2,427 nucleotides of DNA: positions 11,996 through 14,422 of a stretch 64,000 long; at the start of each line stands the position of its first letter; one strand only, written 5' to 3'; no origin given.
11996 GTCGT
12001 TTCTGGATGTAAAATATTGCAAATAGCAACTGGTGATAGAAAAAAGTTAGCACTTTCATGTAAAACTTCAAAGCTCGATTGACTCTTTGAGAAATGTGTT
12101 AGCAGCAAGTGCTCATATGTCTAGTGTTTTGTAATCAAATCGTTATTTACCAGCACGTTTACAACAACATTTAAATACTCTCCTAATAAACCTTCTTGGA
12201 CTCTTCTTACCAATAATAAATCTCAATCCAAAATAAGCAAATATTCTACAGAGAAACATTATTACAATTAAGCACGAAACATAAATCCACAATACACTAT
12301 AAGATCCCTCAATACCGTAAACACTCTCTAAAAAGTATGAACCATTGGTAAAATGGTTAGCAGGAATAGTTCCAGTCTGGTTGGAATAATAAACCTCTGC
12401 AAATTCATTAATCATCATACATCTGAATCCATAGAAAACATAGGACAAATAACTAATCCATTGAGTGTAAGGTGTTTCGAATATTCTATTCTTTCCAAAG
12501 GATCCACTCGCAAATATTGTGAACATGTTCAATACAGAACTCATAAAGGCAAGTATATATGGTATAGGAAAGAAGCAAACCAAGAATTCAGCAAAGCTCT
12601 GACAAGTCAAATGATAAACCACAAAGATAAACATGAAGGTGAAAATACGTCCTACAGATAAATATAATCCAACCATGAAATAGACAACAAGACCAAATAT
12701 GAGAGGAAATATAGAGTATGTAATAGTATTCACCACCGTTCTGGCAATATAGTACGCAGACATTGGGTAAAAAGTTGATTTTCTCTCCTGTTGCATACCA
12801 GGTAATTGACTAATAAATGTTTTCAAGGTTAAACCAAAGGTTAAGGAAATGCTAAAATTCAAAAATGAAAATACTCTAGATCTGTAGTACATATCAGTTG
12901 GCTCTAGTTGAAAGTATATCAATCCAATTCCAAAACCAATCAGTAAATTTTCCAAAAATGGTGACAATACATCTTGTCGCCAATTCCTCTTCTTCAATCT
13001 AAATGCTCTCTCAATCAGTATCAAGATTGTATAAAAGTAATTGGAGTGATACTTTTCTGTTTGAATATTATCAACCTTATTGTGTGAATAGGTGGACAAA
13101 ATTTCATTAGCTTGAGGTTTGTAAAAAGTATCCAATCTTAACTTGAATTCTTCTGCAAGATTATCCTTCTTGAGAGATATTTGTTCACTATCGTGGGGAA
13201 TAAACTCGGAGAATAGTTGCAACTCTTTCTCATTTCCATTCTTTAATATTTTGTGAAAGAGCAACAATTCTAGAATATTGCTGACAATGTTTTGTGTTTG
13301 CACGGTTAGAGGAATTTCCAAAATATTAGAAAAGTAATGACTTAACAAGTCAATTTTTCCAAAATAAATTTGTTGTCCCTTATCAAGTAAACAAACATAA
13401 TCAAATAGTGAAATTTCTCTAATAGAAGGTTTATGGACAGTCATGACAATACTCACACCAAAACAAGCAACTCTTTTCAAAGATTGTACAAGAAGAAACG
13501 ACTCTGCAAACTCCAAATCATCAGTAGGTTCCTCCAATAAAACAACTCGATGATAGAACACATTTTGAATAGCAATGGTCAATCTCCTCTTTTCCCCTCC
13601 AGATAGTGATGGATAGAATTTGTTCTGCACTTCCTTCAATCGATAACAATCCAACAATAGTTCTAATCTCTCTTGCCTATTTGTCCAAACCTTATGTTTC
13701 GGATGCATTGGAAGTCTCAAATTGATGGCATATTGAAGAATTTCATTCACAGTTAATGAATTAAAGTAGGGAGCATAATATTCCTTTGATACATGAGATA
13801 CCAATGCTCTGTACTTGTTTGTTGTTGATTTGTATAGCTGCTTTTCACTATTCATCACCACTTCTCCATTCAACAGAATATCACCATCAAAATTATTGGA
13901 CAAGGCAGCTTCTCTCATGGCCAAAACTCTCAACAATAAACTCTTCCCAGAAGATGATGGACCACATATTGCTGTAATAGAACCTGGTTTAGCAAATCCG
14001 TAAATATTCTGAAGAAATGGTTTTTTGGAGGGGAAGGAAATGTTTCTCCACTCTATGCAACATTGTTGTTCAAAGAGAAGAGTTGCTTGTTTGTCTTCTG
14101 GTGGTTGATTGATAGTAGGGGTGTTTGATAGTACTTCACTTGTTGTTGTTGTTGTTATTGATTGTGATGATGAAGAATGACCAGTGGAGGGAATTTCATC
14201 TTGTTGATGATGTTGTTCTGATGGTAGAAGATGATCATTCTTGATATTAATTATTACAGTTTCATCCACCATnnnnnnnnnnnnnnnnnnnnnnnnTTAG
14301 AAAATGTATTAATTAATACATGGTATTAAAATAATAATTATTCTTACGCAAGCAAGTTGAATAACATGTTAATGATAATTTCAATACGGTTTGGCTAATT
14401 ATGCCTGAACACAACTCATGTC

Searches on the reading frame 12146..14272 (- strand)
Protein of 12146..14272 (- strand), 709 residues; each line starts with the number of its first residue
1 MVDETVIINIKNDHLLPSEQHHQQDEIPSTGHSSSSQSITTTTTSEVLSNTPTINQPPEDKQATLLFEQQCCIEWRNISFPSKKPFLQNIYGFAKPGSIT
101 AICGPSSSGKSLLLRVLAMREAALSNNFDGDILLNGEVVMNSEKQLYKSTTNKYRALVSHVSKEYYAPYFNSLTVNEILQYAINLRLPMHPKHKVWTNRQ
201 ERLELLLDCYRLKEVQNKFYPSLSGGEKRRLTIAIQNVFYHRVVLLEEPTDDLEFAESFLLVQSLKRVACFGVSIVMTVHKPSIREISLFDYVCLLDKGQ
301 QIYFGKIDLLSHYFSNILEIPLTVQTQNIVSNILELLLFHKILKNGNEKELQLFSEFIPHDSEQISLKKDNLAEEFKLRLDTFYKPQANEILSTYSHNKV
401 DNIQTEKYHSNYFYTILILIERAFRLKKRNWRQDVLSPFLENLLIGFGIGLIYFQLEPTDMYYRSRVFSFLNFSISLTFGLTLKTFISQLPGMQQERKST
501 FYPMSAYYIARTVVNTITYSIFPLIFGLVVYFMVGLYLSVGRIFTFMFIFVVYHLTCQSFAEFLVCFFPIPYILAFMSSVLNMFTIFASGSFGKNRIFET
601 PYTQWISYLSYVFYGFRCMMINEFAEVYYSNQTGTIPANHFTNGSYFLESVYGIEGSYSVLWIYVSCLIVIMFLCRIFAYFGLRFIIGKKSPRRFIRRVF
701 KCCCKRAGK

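Call 35: list_cluster_members(proteins=[window:12146-14272:-, window:16253-19201:+, window:19216-21477:-, window:5069-6199:-, window:28603-29970:-])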
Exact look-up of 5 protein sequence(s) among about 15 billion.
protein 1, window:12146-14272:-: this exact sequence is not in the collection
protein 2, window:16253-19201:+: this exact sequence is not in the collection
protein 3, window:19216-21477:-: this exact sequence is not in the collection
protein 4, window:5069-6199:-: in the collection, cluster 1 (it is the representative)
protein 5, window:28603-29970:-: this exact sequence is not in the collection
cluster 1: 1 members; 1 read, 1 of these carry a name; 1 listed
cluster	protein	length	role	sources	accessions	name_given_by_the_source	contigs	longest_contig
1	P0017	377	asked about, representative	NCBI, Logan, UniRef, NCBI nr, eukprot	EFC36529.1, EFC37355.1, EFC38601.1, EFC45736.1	hypothetical protein NAEGRDRAFT_55094 [Naegleria gruberi] | Actin n=4 Tax=Naegleria gruberi TaxID=5762 RepID=D2V154_NAEGR | uncharacterized protein NAEGRDRAFT_82840 [Naegleria gruberi]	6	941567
